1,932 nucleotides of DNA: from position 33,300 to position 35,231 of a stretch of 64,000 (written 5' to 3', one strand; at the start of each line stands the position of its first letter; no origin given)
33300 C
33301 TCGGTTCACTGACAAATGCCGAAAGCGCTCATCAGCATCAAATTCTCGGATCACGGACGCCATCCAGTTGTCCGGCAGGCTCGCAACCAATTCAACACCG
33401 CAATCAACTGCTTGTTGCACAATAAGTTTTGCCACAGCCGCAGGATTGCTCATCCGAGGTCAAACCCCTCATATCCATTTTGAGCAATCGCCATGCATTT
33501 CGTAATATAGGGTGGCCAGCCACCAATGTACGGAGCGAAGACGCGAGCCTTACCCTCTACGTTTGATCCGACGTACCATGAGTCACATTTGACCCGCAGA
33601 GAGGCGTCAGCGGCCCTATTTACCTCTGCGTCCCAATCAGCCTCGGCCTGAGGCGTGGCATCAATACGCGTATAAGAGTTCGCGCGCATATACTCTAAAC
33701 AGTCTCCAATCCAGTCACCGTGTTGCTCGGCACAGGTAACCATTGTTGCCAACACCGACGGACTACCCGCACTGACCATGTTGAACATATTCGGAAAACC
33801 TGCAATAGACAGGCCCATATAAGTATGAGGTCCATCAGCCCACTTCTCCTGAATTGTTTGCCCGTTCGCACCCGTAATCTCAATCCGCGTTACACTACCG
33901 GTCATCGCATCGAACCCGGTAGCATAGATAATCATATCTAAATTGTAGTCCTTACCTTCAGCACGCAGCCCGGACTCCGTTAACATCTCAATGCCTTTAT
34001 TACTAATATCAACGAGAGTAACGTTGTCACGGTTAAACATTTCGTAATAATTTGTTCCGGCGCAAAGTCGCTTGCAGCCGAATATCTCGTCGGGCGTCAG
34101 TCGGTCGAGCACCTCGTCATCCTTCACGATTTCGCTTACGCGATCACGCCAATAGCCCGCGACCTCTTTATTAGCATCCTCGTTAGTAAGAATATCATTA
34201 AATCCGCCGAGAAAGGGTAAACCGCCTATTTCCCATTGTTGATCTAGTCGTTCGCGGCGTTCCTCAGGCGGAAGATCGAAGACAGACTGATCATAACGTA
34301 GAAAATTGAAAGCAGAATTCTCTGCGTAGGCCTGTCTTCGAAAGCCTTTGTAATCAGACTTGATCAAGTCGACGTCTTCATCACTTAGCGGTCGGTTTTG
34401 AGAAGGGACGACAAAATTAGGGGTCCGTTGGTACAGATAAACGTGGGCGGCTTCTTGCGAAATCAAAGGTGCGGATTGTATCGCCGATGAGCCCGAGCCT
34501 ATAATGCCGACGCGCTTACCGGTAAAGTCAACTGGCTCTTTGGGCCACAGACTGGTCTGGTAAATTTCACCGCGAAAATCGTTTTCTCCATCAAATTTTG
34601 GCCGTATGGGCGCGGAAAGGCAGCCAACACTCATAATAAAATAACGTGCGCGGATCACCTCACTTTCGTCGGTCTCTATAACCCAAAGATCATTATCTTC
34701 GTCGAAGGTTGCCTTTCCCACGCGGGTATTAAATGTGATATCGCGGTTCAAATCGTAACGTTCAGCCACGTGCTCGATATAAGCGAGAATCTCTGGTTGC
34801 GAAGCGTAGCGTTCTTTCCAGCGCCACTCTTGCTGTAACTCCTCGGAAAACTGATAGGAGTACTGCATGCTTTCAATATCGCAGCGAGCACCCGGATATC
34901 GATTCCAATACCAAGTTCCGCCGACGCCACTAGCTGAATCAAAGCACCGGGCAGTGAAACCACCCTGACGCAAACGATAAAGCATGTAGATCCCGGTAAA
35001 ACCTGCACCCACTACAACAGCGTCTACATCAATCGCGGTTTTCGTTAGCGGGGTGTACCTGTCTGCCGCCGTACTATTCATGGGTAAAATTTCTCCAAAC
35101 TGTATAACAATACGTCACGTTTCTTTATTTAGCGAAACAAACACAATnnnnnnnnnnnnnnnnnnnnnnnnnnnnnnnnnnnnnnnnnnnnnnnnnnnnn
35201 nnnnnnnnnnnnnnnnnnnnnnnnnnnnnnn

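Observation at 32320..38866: Operon coupling a Baeyer-Villiger monooxygenase to a split ThDP-dependent (ComD/ComE-like) decarboxylase, with cupin, ABC1 kinase and PepF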

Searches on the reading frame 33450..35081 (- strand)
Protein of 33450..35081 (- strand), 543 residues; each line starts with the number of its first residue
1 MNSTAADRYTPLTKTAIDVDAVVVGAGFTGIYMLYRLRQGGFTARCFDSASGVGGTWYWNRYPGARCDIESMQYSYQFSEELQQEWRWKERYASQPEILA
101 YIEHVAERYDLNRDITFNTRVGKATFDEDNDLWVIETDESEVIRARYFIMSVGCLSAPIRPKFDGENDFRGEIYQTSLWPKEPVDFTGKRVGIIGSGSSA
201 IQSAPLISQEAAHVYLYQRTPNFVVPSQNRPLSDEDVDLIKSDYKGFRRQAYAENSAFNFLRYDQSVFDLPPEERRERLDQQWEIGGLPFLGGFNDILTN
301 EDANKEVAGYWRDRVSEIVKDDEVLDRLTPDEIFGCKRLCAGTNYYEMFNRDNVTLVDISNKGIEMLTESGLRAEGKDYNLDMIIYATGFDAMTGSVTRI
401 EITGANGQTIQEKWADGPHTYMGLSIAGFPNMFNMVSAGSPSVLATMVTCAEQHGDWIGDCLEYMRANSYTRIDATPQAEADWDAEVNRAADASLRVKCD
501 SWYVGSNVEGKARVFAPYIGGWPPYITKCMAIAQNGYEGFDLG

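Call 3: search_protein_families(library=pfam, proteins=[window:33450-35081:-])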
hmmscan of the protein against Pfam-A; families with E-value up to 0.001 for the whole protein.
window:33450-35081:- (543 aa): 5 families
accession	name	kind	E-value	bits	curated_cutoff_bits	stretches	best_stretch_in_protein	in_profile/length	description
PF13738.12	Pyr_redox_3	-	1.3e-14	54.6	30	1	22-222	1-198/305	Pyridine nucleotide-disulphide oxidoreductase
PF00743.25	FMO-like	-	7.5e-12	44.9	22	1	22-225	5-220/532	Flavin-binding monooxygenase-like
PF07992.20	Pyr_redox_2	-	5.7e-11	42.8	26.1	1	20-231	2-184/291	Pyridine nucleotide-disulphide oxidoreductase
PF13450.12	NAD_binding_8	-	1.1e-08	35.7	21.9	1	23-70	1-48/68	NAD(P)-binding Rossmann-like domain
PF13434.12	Lys_Orn_oxgnase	-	5.3e-07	29.5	21.3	1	89-235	88-236/339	L-lysine 6-monooxygenase/L-ornithine 5-monooxygenase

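Call 4: search_protein_families(library=ncbifam, proteins=[window:33450-35081:-])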
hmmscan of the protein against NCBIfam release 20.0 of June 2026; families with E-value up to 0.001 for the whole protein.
window:33450-35081:- (543 aa): 5 families
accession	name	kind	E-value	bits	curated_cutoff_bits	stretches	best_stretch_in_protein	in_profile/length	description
NF045818.1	Neo-PentlctneDsynPtlE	equivalog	2.8e-85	286.6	1100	1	17-495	47-534/587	neopentalenolactone/pentalenolactone D synthase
NF040505.1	ArsO_flavin_mono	equivalog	1.2e-22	80.8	425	1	19-224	1-196/346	ArsO family NAD(P)H-dependent flavin-containing monooxygenase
TIGR04018.1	Bthiol_YpdA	hypoth_equivalog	1.4e-08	33.9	339.9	1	89-222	63-186/316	YpdA family putative bacillithiol disulfide reductase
NF058570.1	trimeth_mono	equivalog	8.8e-08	31.7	675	1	91-201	93-207/443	trimethylamine monooxygenase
TIGR01292.1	TRX_reduct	equivalog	5.6e-06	25.4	343.45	0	127-223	83-176/300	thioredoxin-disulfide reductase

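Call 7: find_encoding_contigs(protein=window:33450-35081:-, flank=10000, max_places=6)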
Protein window:33450-35081:- (543 aa): no gene with exactly this product is on record in the collection.

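Call 22: find_homologous_proteins(query=window:33450-35081:-)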
Query window:33450-35081:- (543 aa): 8000 proteins with E <= 0.001 among 8000 candidates; the best 120 are listed.
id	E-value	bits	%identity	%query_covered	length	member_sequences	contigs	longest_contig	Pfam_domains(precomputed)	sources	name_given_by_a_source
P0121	0.0e+0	1268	99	100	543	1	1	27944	PF13434.13,PF00743.26,PF13450.13,PF07992.21,PF13738.13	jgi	-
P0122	0.0e+0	1267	99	100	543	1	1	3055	PF13434.13,PF00743.26,PF13450.13,PF07992.21,PF13738.13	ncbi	-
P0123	0.0e+0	1264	99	100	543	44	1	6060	PF13434.13,PF00743.26,PF13450.13,PF07992.21,PF13738.13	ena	-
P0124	0.0e+0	1264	99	100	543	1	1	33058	PF13434.13,PF00743.26,PF13450.13,PF07992.21,PF13738.13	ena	-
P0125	0.0e+0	1263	99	100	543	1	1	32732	PF13434.13,PF00743.26,PF13450.13,PF07992.21,PF13738.13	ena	-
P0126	0.0e+0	1262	99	100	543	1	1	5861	PF13434.13,PF00743.26,PF13450.13,PF07992.21,PF13738.13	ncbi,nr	ncbi:MAG: NAD(P)/FAD-dependent oxidoreductase [Pseudomonadota bacterium]|nr:NAD(P)/FAD-dependent oxi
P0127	0.0e+0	1257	98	100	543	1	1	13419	PF13434.13,PF00743.26,PF13450.13,PF07992.21,PF13738.13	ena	-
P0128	0.0e+0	1233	97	100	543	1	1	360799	PF13434.13,PF00743.26,PF13450.13,PF07992.21,PF13738.13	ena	-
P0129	0.0e+0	1231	97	100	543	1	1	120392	PF13434.13,PF00743.26,PF13450.13,PF07992.21,PF13738.13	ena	-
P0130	0.0e+0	1228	96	100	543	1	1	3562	PF13434.13,PF00743.26,PF13450.13,PF07992.21,PF13738.13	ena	-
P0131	9.3e-294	994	79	97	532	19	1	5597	PF00743.26,PF13450.13,PF07992.21,PF13738.13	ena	-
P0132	5.7e-293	991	99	79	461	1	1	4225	PF13434.13,PF00743.26,PF13450.13,PF07992.21,PF13738.13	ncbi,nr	ncbi:MAG: NAD(P)/FAD-dependent oxidoreductase [Pseudomonadota bacterium]|nr:NAD(P)/FAD-dependent oxi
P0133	6.8e-287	971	78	97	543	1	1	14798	PF00743.26,PF13450.13,PF07992.21,PF13738.13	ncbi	ncbi:MAG: flavin-containing monooxygenase [Alphaproteobacteria bacterium]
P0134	7.9e-287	971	75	100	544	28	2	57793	PF00743.26,PF13450.13,PF07992.21,PF13738.13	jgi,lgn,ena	-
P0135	9.3e-286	967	76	97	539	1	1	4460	PF00743.26,PF13450.13,PF13738.13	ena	-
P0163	7.2e-270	915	74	96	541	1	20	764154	PF00743.26,PF13450.13,PF07992.21,PF13738.13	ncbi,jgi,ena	jgi:cyclohexanone monooxygenase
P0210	2.4e-242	824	64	100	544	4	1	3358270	PF01266.31,PF00743.26,PF13450.13,PF07992.21,PF13738.13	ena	-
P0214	7.2e-239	813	64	99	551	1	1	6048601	PF01266.31,PF13434.13,PF00743.26,PF13450.13,PF07992.21,PF13738.13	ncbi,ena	-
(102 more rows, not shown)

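Call 23: find_encoding_contigs(protein=P0163, flank=8000, max_places=4)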
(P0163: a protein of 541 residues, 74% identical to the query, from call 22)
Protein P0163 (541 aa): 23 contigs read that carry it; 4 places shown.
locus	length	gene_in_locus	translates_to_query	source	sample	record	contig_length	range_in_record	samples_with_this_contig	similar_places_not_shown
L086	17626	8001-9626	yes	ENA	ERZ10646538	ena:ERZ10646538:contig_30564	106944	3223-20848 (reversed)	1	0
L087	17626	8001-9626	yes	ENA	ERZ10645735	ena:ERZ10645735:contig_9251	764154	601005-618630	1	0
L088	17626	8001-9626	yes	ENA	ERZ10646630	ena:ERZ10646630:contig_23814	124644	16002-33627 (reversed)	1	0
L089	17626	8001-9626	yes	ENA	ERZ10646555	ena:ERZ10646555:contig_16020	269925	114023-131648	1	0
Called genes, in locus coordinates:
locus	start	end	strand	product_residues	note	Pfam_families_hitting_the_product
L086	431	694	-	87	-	-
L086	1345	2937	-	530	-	PF02776:TPP_enzyme_N, PF00205:TPP_enzyme_M, PF02775:TPP_enzyme_C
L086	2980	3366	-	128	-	PF09347:DUF1989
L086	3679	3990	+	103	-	PF07746:LigA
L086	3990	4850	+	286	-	PF02900:LigB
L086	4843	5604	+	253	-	PF00857:Isochorismatase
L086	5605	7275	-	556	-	PF00141:peroxidase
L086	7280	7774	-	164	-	PF00141:peroxidase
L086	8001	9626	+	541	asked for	PF00743:FMO-like, PF07992:Pyr_redox_2, PF13450:NAD_binding_8, PF13738:Pyr_redox_3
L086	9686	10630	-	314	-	PF00701:DHDPS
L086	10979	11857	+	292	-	PF10502:Peptidase_S26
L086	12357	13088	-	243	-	-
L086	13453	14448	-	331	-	PF04909:Amidohydro_2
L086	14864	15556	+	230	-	-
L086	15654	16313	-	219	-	PF00578:AhpC-TSA, PF08534:Redoxin, PF10417:1-cysPrx_C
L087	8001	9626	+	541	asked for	PF00743:FMO-like, PF07992:Pyr_redox_2, PF13450:NAD_binding_8, PF13738:Pyr_redox_3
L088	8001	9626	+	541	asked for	PF00743:FMO-like, PF07992:Pyr_redox_2, PF13450:NAD_binding_8, PF13738:Pyr_redox_3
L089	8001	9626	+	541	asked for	PF00743:FMO-like, PF07992:Pyr_redox_2, PF13450:NAD_binding_8, PF13738:Pyr_redox_3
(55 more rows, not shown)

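Call 24: find_encoding_contigs(protein=P0210, flank=8000, max_places=2)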
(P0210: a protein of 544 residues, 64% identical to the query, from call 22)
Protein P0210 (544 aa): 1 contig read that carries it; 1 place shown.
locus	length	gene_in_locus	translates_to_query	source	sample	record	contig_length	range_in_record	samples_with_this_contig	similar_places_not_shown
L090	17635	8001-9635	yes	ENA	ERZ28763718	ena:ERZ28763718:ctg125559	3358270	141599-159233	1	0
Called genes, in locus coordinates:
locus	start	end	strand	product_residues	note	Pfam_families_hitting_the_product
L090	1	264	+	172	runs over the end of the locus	PF13384:HTH_23, PF13518:HTH_28, PF13551:HTH_29, PF13565:HTH_32, PF13592:HTH_33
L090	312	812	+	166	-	PF13358:DDE_3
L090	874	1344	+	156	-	-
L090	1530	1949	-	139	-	PF01609:DDE_Tnp_1, PF13586:DDE_Tnp_1_2 (weak)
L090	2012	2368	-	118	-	PF13340:DUF4096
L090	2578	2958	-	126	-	-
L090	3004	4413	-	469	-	PF08450:SGL (faint), PF13449:Phytase-like (faint), PF01436:NHL (faint), PF24684:Vgb_lyase (weak)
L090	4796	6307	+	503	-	PF00501:AMP-binding, PF13193:AMP-binding_C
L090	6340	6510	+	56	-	PF03061:4HBT (weak)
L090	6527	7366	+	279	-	PF13468:Glyoxalase_3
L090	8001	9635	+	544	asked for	PF00743:FMO-like, PF01266:DAO (faint), PF07992:Pyr_redox_2, PF13450:NAD_binding_8, PF13738:Pyr_redox_3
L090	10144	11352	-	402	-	PF14319:Zn_Tnp_IS91, PF04986:Y2_Tnp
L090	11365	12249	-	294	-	PF13495:Phage_int_SAM_4, PF02899:Phage_int_SAM_1 (weak), PF00589:Phage_integrase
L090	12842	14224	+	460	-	PF00078:RVT_1, PF08388:GIIM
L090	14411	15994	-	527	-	PF03050:DDE_Tnp_IS66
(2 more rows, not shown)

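Call 25: find_encoding_contigs(protein=P0214, flank=8000, max_places=2)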
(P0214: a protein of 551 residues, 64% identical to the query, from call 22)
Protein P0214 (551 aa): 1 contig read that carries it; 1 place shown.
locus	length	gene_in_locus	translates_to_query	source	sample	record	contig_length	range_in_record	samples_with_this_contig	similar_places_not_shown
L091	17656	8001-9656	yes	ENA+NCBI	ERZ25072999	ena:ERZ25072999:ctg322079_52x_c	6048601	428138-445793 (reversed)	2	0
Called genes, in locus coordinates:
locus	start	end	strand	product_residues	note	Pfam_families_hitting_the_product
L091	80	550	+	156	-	PF00034:Cytochrom_C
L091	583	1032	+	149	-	PF13501:SoxY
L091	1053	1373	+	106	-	PF08770:SoxZ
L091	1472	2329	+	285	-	PF13442:Cytochrome_CBB3 (faint), PF21342:SoxA-TsdA_cyt-c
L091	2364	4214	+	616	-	PF02872:5_nucleotid_C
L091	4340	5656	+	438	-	PF00174:Oxidored_molyb, PF03404:Mo-co_dimer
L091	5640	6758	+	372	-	PF00034:Cytochrom_C, PF13442:Cytochrome_CBB3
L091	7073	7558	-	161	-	PF03625:DUF302 (weak)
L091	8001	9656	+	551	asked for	PF00743:FMO-like, PF01266:DAO (faint), PF07992:Pyr_redox_2, PF13450:NAD_binding_8, PF13738:Pyr_redox_3, PF13434:Lys_Orn_oxgnase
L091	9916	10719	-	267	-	PF07722:Peptidase_C26, PF00117:GATase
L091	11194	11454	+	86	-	-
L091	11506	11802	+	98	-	-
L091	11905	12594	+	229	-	PF03737:RraA-like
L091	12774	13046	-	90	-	-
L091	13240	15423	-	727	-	PF20656:MS_N, PF20658:MSG_insertion, PF01274:MS_TIM-barrel, PF20659:MS_C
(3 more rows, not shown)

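Call 31: search_solved_structures(query=window:33450-35081:-, max_evalue=1e-20)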
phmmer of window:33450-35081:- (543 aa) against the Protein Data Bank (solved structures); distinct sequences matched with E-value up to 1e-20: 34.
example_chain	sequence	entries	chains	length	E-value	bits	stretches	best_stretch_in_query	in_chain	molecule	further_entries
4ap1_A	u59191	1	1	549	1.6e-170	572.1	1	16-541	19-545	STEROID MONOOXYGENASE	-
4aos_A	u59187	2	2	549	2.9e-170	571.2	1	16-541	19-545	STEROID MONOOXYGENASE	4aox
4ap3_A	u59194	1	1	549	3.6e-170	570.9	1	16-541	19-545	STEROID MONOOXYGENASE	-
1w4x_A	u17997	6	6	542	3.8e-169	567.5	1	18-542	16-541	PHENYLACETONE MONOOXYGENASE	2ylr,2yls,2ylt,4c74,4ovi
2ylw_A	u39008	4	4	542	9.7e-169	566.2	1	18-542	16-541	PHENYLACETONE MONOOXYGENASE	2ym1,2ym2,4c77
2ylx_A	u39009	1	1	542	4.6e-168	563.9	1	18-542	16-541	PHENYLACETONE MONOOXYGENASE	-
2ylz_A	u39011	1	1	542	5.1e-168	563.8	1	18-542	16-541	PHENYLACETONE MONOOXYGENASE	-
4d03_A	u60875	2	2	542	1.9e-167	561.9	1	18-542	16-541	PHENYLACETONE MONOOXYGENASE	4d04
8xg9_A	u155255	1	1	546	2.3e-166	558.4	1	18-542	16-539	Phenylacetone monooxygenase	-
8xg7_A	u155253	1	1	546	4.3e-166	557.5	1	18-542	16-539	Phenylacetone monooxygenase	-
8xg8_A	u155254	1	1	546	4.6e-166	557.4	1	18-542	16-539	Phenylacetone monooxygenase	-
6jdk_A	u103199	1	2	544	2.1e-146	492.5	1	16-542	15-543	Baeyer-Villiger monooxygenase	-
5m0z_A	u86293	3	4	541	7.9e-131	441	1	16-542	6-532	Cyclohexanone Monooxygenase from Thermocrispum municipale. | Cyclohexanone Monooxygenase from Thermocrispum municipale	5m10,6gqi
7v8o_A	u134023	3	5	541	1.3e-130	440.4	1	16-542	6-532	Cyclohexanone Monooxygenase from Thermocrispum municipale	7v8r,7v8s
6a37_A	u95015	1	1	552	1.5e-124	420.4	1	16-539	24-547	Putative flavin-binding monooxygenase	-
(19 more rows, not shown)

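Call 63: find_related_loci(query=A2, collection=metagenome_contigs, flank=5000)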
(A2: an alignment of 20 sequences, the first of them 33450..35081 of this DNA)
Query A2 (543 aa) in metagenome_contigs; peptide patterns used: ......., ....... (x = any residue, [..] = any of these).
600 stretches matched a pattern (row limit reached: there are more); 589 encode a relative of the query (tblastn E <= 1e-3); the best 80 are kept; 80 distinct loci.
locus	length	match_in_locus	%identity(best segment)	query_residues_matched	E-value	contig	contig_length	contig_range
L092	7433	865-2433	74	20-542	0e+0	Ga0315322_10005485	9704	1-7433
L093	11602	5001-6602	51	14-542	0e+0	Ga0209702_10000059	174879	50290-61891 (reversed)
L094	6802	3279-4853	54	19-542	0e+0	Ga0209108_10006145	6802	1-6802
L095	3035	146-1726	51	14-540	0e+0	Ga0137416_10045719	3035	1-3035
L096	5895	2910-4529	51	3-542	0e+0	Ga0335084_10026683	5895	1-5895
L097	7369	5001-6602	51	12-543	0e+0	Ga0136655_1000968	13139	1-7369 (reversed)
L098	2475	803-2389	52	14-542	0e+0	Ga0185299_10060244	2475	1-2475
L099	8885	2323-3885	52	20-540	0e+0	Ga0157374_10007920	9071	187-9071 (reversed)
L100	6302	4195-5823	51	10-542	0e+0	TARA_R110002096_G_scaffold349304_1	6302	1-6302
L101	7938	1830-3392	51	20-540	0e+0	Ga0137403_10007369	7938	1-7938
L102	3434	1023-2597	51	19-542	0e+0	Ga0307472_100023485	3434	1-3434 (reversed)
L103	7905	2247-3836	50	14-542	0e+0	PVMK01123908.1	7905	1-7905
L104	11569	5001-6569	50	20-542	0e+0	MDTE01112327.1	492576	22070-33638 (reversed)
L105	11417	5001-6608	51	3-540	0e+0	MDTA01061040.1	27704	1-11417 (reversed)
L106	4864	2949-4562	51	4-540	0e+0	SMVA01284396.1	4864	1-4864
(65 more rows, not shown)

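Call 82: search_solved_structures(query=window:33450-35081:-, max_evalue=1e-160, show_alignments=1)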
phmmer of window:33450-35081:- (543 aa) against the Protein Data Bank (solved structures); distinct sequences matched with E-value up to 1e-160: 11.
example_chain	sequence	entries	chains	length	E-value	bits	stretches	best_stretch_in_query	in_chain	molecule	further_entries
4ap1_A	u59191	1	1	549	1.6e-170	572.1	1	16-541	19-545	STEROID MONOOXYGENASE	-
4aos_A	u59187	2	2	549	2.9e-170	571.2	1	16-541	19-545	STEROID MONOOXYGENASE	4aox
4ap3_A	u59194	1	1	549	3.6e-170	570.9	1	16-541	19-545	STEROID MONOOXYGENASE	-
1w4x_A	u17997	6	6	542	3.8e-169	567.5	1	18-542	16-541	PHENYLACETONE MONOOXYGENASE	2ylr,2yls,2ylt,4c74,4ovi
2ylw_A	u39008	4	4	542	9.7e-169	566.2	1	18-542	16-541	PHENYLACETONE MONOOXYGENASE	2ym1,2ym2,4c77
2ylx_A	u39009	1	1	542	4.6e-168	563.9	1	18-542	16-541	PHENYLACETONE MONOOXYGENASE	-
2ylz_A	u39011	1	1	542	5.1e-168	563.8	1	18-542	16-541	PHENYLACETONE MONOOXYGENASE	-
4d03_A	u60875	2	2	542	1.9e-167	561.9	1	18-542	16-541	PHENYLACETONE MONOOXYGENASE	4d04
8xg9_A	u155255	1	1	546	2.3e-166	558.4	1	18-542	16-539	Phenylacetone monooxygenase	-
8xg7_A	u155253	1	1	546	4.3e-166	557.5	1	18-542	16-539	Phenylacetone monooxygenase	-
8xg8_A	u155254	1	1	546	4.6e-166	557.4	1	18-542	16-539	Phenylacetone monooxygenase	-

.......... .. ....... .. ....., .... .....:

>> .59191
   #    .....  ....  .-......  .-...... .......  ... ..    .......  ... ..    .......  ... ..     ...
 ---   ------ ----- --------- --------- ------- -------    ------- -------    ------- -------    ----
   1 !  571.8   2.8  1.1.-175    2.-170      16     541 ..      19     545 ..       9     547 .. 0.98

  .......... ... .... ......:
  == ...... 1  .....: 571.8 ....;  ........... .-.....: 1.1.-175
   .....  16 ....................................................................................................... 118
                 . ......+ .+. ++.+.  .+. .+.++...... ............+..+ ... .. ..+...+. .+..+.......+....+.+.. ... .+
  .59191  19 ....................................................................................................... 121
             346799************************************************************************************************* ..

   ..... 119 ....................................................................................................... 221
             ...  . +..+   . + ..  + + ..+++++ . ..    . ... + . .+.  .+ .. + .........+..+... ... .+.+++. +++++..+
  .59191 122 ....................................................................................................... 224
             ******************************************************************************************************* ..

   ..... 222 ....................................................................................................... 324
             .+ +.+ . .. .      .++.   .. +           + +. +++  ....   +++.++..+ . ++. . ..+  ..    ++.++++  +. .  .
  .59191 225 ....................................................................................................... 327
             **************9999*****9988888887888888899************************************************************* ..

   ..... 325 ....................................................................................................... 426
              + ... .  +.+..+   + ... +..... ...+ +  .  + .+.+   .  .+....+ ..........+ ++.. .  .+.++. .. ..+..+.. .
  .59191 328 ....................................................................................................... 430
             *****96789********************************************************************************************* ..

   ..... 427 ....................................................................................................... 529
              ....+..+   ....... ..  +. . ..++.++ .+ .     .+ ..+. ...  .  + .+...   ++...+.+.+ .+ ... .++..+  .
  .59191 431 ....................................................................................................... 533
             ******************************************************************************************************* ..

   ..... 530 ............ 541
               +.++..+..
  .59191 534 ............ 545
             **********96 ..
